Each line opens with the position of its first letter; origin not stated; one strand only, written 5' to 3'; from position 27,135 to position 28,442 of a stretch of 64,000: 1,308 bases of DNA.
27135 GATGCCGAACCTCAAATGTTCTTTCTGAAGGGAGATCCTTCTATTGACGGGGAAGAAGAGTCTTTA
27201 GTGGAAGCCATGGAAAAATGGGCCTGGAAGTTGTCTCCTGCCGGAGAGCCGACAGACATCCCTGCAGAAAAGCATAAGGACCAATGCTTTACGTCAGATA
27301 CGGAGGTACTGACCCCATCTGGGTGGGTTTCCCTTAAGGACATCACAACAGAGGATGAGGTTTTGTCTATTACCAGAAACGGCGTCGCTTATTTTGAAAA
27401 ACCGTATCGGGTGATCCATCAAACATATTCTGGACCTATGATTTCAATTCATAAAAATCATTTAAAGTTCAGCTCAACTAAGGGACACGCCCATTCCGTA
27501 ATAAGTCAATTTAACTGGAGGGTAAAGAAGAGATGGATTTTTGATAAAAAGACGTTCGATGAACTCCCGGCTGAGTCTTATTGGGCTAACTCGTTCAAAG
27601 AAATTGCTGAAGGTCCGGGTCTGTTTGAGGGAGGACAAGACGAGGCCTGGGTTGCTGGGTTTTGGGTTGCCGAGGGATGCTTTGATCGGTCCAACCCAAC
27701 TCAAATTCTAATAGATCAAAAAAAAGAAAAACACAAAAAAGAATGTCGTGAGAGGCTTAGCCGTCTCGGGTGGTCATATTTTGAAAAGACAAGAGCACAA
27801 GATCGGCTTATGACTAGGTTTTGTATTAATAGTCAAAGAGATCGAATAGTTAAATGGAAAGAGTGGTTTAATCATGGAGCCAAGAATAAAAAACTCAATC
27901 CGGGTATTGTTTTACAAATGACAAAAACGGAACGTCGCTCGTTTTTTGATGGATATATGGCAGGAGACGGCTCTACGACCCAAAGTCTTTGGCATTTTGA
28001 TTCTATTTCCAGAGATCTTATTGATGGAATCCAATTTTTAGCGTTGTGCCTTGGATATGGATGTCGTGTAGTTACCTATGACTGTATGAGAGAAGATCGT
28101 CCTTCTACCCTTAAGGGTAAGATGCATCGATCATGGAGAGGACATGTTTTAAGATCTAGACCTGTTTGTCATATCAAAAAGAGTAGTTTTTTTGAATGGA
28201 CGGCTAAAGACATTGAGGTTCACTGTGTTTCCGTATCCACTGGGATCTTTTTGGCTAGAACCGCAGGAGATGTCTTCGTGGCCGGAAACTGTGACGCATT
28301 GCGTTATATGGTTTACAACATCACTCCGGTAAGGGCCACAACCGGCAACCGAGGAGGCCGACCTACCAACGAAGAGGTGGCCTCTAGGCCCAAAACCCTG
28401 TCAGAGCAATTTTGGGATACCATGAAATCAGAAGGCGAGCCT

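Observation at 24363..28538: Terminase large subunit carrying two inteins, one at Walker B and one at the nuclease catalytic Asp, the second with a non-canonical GN C-terminus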

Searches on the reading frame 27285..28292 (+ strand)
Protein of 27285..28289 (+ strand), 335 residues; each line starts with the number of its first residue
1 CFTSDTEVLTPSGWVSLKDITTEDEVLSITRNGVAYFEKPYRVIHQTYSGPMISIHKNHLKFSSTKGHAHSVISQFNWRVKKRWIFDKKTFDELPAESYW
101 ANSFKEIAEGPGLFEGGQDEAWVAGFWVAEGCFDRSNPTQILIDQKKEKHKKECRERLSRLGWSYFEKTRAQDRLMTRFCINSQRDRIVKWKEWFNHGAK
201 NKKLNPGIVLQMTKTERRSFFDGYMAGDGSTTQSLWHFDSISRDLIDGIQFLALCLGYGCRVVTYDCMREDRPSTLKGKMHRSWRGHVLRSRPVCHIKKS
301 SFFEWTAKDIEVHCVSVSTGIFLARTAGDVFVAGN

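Call 5: search_protein_families(library=pfam, proteins=[window:27285-28289:+], max_evalue=1)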
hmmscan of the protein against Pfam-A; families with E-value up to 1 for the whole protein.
window:27285-28289:+ (335 aa): 1 family
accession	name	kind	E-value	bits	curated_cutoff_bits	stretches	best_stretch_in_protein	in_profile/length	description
PF14528.11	LAGLIDADG_3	-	1.2e-08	35.5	22.5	2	217-258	3-48/82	LAGLIDADG-like domain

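Call 6: search_protein_families(library=phrogs, proteins=[window:27285-28289:+], max_evalue=0.01)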
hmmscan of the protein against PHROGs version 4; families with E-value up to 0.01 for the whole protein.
window:27285-28289:+ (335 aa): 1 family
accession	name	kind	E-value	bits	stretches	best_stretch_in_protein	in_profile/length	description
phrog_85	-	DNA, RNA and nucleotide metabolism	3.1e-09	36.9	1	1-216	89-301/866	thymidylate synthase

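Call 19: search_solved_structures(query=window:27285-28289:+, max_evalue=1, show_alignments=2)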
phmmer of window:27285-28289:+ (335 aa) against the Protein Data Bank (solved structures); distinct sequences matched with E-value up to 1: 0.

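Call 27: search_protein_representatives(protein=window:27285-28289:+)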
Query: 335 residues. Proteins with E-value up to 0.001 (for the whole library): 2536; up to 1e-10: 253; up to 1e-30: 20. The best 150 are listed.
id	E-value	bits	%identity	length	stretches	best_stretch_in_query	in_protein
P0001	2.7e-233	789.5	100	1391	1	1-335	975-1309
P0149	1.1e-101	356.7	50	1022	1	1-335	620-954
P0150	2.3e-101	355.7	51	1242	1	1-335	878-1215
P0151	2.4e-100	352.3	48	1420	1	1-334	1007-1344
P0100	4.9e-100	351.3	49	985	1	1-334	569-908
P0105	3.5e-99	348.5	50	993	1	1-335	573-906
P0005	2.5e-95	335.8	41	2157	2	1-335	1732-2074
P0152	1.3e-93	330.2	49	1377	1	1-335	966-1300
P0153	1.1e-90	320.5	45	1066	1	1-335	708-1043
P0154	1.2e-90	320.4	47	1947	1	1-335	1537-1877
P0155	4.5e-90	318.5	46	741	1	1-335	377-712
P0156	5.3e-90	318.3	46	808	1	1-335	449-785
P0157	1.9e-87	309.9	44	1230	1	1-335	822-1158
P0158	1.2e-82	294.2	44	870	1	1-335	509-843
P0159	1.5e-81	290.6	45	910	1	1-335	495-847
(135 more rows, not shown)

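Call 40: predict_structure(alignment_id=A2)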
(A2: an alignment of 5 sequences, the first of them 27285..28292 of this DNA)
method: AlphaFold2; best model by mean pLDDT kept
length: 336 residues; sequences in the alignment: 5
mean_pLDDT: 64.9   pTM: 0.68
mean pLDDT of the five models: 64.9, 63.7, 63.1, 53.2, 47.6
residues with pLDDT >= 90: 33; 70-90: 136; 50-70: 78; < 50: 89
segments of 3 or more residues with pLDDT < 50: 69-103, 232-240, 259-299
pLDDT, mean of each block of 10 residues (from residue 1): 73 83 85 78 84 62 54 29 30 36 60 91 83 72 82 92 86 71 78 72 79 90 68 39 64 63 30 31 29 37 77 76 64 55
secondary structure, 60 per line:
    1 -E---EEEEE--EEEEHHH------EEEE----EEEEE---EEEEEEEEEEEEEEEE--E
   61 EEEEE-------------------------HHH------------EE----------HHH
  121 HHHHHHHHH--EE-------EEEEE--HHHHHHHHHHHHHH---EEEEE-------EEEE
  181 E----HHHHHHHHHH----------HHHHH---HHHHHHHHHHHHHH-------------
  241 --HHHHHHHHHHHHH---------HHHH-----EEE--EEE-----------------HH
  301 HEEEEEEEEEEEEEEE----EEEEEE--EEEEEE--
elements in order: E6-10 E13-16 E26-29 E34-38 E42-57 E60-65 H118-129 E141-145 H148-161 E165-169 E177-181 H186-195 H206-210 H214-227 H243-255 H265-268 E274-276 E279-281 E302-316 E321-326 E329-334

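Call 43: fold_search(model_id=the predicted structure, library=pdb)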
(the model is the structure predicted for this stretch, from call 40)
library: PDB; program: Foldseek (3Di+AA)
matches with E <= 10: 428; with E <= 0.001: 15
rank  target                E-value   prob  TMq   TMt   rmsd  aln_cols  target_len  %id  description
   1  7qsu                  7.7e-09  1.00  0.53  0.49  12.2       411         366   17  Crystal structure of homing endonuclease-associated TliVMA intein (C1A, d333-339) (released 2022-03-30)
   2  1ef0_A                8.7e-09  1.00  0.56  0.46  12.9       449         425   14  CRYSTAL STRUCTURE OF PI-SCEI MINIPRECURSOR (released 2000-06-07)
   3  1vde_A                2.2e-08  1.00  0.54  0.44  13.7       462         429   13  PI-SCEI, A HOMING ENDONUCLEASE WITH PROTEIN SPLICING ACTIVITY (released 1998-04-08)
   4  7qst                  1.7e-07  1.00  0.52  0.49  10.1       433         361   14  Crystal structure of homing endonuclease-associated PhoVMA intein (C1A) (released 2022-03-30)
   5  7qss                  1.9e-07  1.00  0.52  0.42  14.6       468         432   16  Crystal structure of homing endonuclease-associated TliVMA intein (C1A) (released 2022-03-30)
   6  1vde_B                2.8e-07  1.00  0.55  0.45  12.3       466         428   15  PI-SCEI, A HOMING ENDONUCLEASE WITH PROTEIN SPLICING ACTIVITY (released 1998-04-08)
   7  1jva_A                8.0e-07  1.00  0.56  0.45  14.1       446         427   13  CRYSTAL STRUCTURE OF THE VMA1-DERIVED ENDONUCLEASE BEARING THE N AND C EXTEIN PROPEPTIDES (released 2002-08-29)
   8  1jva_B                8.5e-07  1.00  0.53  0.43  14.6       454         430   13  CRYSTAL STRUCTURE OF THE VMA1-DERIVED ENDONUCLEASE BEARING THE N AND C EXTEIN PROPEPTIDES (released 2002-08-29)
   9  1lws_A                4.4e-06  1.00  0.50  0.41  14.5       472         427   13  Crystal structure of the intein homing endonuclease PI-SceI bound to its recognition sequence (released 2002-09-27)
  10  2cw7                  5.6e-06  1.00  0.49  0.33  17.3       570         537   13  Crystal structure of intein homing endonuclease II (released 2006-04-18)
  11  1um2_A                5.9e-06  1.00  0.53  0.44  14.3       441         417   13  Crystal Structure of the Vma1-Derived Endonuclease with the Ligated Extein Segment (released 2004-09-22)
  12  1ef0_B                1.6e-05  1.00  0.51  0.45  14.4       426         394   14  CRYSTAL STRUCTURE OF PI-SCEI MINIPRECURSOR (released 2000-06-07)
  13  1lwt_A                8.2e-05  1.00  0.53  0.42  14.5       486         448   15  Crystal structure of the intein homing endonuclease PI-SceI bound to its substrate DNA (Ca2+ free) (released 2002-09-27)
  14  1um2_B                9.2e-05  1.00  0.55  0.45  14.7       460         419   13  Crystal Structure of the Vma1-Derived Endonuclease with the Ligated Extein Segment (released 2004-09-22)
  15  1dfa                  4.3e-04  1.00  0.49  0.42  14.2       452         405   14  CRYSTAL STRUCTURE OF PI-SCEI IN C2 SPACE GROUP (released 1999-12-08)
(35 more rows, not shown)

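Call 50: search_dna_similar(query=window:27285-28289:+, collection=phages, mode=protein, max_rows=30, max_evalue=0.001)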
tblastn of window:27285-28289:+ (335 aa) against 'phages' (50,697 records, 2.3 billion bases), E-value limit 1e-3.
Records with a match: 25; places in all: 25; records where one place covers at least 80% of the query: 16.
Best place of each record, by identity: <60% 25.
By first word of the organism name: Mycobacterium 12; Tenacibaculum 3; Corynebacterium 2; Escherichia 2; Pseudomonas 2; Gordonia 2; Propionibacterium 2.
By host as written in the record: Mycobacterium smegmatis mc2 155 10; Tenacibaculum maritimum 3; Mycobacterium smegmatis mc#155 2; Pseudomonas sp. 2; Gordonia malaquae CON67 2; Propionibacterium freudenreichii TL110 2; - 1; Corynebacterium glutamicum 1; and 2 more.
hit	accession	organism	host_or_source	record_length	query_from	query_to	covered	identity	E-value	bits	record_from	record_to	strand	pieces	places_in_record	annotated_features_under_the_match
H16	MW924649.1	Mycobacterium phage Akhila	Mycobacterium smegmatis mc#155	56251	1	335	100%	26.6%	1e-8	62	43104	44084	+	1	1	67: DNA methylase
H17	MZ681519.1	Mycobacterium phage MilanaBonita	Mycobacterium smegmatis mc2 155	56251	1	335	100%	26.6%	1e-8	62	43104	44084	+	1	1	66: DNA methylase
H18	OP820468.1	Mycobacterium phage RedBird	Mycobacterium smegmatis mc#155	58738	1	335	100%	26.3%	9e-9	63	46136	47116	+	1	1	75: DNA methyltransferase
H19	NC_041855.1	Mycobacterium phage Dorothy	Mycobacterium smegmatis mc2 155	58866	1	335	100%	26.3%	9e-9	63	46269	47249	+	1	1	75: methyltransferase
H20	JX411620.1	Mycobacterium phage Dorothy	Mycobacterium smegmatis mc2 155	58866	1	335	100%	26.3%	9e-9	63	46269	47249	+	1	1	75: DNA methylase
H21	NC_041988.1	Mycobacterium phage ShiLan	Mycobacterium smegmatis mc2 155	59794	1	335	100%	26.3%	2e-8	62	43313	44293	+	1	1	65: DNA methyltransferase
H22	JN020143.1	Mycobacterium phage ShiLan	Mycobacterium smegmatis mc2 155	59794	1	335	100%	26.3%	2e-8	62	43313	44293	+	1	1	65: DNA methylase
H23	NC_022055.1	Mycobacterium phage Bobi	Mycobacterium smegmatis mc2 155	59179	1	335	100%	26.0%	5e-8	61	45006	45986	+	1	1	73: DNA methyltransferase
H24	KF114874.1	Mycobacterium phage Bobi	Mycobacterium smegmatis mc2 155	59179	1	335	100%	26.0%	5e-8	61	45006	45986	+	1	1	73: DNA methylase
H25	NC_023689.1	Mycobacterium phage Lilac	Mycobacterium smegmatis mc2 155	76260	1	335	100%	25.8%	5e-7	57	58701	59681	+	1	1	101: DNA methyltransferase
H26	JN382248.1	Mycobacterium phage Lilac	Mycobacterium smegmatis mc2 155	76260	1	335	100%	25.8%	5e-7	57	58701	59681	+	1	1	101: DNA methyltransferase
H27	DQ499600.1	Corynebacterium phage P1201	-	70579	1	335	100%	23.1%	1e-15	84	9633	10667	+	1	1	putative thymidylate synthase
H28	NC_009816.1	Corynebacterium phage P1201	Corynebacterium glutamicum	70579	1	335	100%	23.1%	1e-15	84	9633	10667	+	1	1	thymidylate synthase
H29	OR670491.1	Escherichia phage vB_EcoM_JNE01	Escherichia coli O157:H7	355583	1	320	96%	23.8%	5e-5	51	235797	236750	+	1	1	hypothetical protein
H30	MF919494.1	Mycobacterium phage BeanWater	Mycobacterium smegmatis mc2 155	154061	1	335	100%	21.4%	6e-4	47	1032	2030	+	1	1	nucleotidyltransferase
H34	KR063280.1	Gordonia phage GMA6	Gordonia malaquae CON67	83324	1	258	77%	25.1%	8e-8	60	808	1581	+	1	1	putative large terminase subunit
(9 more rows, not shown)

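Call 56: get_annotated_region(hit=H27, flank=600)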
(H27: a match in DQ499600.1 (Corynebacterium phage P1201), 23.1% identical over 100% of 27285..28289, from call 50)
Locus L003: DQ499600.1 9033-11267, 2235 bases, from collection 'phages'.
description: Corynebacterium phage P1201, complete genome.
organism: Corynebacterium phage P1201 (NCBI taxid 384848)
taxonomy: Viruses; Duplodnaviria; Heunggongvirae; Uroviricota; Caudoviricetes; Zierdtviridae; Toshachvirinae; Chunghsingvirus; Corynebacterium virus P1201
host: -; source: -; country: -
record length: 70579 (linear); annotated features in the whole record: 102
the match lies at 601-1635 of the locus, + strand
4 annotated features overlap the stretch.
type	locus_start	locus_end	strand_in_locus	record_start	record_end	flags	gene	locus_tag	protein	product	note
CDS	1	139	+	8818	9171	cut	-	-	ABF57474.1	gp20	putative 13.0 kDa protein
CDS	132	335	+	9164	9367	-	-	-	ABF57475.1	gp21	putative 7.8 kDa protein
CDS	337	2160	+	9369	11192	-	-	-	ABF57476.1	putative thymidylate synthase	putative 67.9 kDa protein; gp22; contains hypothetical intein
CDS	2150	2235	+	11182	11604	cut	-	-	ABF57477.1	gp23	putative 15.6 kDa protein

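Call 57: get_annotated_region(hit=H16, flank=600)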
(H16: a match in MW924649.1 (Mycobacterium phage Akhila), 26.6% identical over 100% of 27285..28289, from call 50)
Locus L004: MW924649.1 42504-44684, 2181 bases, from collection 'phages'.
description: Mycobacterium phage Akhila, complete genome.
organism: Mycobacterium phage Akhila (NCBI taxid 2829394)
taxonomy: Viruses; Duplodnaviria; Heunggongvirae; Uroviricota; Caudoviricetes; Gracegardnervirinae; Cheoctovirus
host: Mycobacterium smegmatis mc#155; source: -; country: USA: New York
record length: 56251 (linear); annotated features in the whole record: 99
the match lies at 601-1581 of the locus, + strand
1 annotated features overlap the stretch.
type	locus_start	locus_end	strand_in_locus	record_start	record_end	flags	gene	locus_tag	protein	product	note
CDS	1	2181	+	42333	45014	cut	67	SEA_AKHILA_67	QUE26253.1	DNA methylase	-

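Call 58: get_annotated_region(hit=H34, flank=1500)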
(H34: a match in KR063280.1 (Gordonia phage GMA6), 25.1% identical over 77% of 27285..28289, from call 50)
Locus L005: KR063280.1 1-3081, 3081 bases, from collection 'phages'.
description: Gordonia phage GMA6, complete genome.
organism: Gordonia phage GMA6 (NCBI taxid 1647285)
taxonomy: Viruses; Duplodnaviria; Heunggongvirae; Uroviricota; Caudoviricetes; Bendigovirus; Bendigovirus GMA6
host: Gordonia malaquae CON67; source: activated sludge wastewater; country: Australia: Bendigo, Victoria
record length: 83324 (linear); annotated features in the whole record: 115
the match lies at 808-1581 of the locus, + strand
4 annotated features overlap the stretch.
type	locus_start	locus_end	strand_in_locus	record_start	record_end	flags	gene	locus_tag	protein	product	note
CDS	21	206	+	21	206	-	-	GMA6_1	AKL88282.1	hypothetical protein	Orf1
CDS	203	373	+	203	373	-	-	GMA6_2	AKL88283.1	putative small terminase subunit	Orf2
CDS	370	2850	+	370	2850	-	-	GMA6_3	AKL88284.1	putative large terminase subunit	Orf3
CDS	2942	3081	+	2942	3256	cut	-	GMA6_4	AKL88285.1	hypothetical protein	Orf4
